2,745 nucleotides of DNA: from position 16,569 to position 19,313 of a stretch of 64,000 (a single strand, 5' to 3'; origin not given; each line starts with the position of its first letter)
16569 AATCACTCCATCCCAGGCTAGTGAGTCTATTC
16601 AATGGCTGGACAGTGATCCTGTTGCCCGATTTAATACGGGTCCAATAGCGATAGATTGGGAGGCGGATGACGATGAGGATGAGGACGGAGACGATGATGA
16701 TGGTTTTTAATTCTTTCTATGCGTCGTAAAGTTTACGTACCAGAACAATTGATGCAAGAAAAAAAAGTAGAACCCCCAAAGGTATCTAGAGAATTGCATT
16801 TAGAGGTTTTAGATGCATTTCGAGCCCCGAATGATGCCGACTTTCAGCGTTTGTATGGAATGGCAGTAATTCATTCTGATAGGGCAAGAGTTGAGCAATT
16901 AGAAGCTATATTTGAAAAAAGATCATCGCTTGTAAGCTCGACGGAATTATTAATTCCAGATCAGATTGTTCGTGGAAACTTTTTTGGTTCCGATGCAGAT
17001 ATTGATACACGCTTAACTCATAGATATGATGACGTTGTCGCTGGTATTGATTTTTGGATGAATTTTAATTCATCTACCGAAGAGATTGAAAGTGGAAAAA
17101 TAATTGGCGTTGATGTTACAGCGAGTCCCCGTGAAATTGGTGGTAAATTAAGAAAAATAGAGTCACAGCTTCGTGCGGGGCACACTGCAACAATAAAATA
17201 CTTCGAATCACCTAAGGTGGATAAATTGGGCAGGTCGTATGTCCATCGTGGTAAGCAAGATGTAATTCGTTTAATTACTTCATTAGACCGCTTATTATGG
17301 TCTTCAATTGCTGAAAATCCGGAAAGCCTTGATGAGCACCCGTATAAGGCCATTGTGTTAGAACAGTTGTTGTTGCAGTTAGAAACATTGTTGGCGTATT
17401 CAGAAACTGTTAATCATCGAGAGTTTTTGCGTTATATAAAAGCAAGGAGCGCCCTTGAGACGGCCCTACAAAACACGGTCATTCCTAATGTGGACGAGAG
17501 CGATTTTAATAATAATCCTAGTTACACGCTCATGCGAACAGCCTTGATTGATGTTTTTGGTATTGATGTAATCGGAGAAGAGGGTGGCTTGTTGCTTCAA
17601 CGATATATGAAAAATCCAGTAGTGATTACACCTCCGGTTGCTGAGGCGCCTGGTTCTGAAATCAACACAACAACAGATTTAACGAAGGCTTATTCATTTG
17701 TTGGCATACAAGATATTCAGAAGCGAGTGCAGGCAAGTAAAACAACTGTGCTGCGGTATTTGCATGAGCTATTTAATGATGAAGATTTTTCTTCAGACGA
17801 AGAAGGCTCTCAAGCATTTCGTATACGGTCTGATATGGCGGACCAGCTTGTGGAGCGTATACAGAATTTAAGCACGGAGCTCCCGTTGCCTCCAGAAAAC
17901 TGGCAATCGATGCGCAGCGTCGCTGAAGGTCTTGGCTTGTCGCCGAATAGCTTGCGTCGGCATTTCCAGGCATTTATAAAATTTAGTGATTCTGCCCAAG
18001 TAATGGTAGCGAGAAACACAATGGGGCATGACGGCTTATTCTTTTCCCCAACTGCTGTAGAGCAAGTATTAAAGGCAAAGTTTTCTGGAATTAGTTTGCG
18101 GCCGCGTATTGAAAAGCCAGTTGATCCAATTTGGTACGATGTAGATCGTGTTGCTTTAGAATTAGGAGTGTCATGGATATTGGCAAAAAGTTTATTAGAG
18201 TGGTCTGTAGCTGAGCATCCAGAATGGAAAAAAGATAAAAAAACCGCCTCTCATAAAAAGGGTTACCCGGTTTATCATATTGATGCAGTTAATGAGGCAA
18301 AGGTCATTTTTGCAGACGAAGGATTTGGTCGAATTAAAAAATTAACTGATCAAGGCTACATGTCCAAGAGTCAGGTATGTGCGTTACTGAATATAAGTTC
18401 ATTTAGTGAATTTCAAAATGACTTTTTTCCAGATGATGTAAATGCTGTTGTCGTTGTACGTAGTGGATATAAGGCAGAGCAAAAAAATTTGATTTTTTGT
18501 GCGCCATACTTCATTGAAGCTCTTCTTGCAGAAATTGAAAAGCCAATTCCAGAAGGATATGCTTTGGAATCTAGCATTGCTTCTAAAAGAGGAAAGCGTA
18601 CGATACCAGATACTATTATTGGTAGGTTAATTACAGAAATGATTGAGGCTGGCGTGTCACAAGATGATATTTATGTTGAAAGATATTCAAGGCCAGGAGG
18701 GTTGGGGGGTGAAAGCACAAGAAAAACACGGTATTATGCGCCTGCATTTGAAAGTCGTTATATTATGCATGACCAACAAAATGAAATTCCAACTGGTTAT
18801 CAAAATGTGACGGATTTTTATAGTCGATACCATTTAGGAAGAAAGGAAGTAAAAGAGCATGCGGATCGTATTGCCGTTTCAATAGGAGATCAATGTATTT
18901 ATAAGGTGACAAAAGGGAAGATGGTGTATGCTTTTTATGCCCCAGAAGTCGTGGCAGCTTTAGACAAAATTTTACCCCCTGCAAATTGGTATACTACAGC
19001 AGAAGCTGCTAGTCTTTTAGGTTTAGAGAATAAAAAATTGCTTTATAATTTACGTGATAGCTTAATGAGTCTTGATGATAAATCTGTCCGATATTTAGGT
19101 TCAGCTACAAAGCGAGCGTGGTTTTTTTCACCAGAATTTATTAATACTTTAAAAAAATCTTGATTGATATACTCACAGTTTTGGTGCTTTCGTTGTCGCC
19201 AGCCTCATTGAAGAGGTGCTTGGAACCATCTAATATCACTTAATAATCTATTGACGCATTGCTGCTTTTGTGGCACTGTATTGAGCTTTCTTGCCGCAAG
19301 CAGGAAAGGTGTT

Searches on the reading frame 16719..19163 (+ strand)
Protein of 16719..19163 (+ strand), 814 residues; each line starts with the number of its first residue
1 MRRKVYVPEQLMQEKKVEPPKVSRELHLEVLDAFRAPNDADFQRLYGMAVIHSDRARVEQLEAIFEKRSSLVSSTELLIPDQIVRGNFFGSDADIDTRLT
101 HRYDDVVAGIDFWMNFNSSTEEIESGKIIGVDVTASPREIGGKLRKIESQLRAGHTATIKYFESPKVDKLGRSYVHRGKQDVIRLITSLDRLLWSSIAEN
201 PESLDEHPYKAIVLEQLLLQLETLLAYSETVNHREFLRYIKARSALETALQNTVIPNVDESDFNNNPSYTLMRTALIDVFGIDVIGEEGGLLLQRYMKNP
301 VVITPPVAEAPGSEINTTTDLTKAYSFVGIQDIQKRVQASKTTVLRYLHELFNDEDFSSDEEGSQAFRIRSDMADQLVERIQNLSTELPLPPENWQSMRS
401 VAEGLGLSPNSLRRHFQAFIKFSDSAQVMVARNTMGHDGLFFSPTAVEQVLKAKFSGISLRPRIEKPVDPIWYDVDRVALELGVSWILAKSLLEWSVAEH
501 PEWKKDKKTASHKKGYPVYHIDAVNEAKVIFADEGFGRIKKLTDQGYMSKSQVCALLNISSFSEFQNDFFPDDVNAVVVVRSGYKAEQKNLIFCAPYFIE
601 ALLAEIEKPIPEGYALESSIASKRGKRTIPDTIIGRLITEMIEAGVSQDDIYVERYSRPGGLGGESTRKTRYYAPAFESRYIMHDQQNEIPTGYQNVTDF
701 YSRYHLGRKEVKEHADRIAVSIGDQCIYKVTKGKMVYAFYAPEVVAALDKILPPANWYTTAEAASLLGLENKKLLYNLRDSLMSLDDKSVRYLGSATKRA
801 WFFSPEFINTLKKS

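Call 77: search_protein_families(library=pfam, proteins=[window:16719-19163:+], max_evalue=0.001)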
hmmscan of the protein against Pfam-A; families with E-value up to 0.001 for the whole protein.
window:16719-19163:+ (814 aa): 2 families
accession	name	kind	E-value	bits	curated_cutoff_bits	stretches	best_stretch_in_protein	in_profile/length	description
PF02796.21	HTH_7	-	4.1e-05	24.1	23.8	0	330-350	24-44/45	Helix-turn-helix domain of resolvase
PF12728.13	HTH_17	-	0.00025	21.7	27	0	757-780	1-23/51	Helix-turn-helix domain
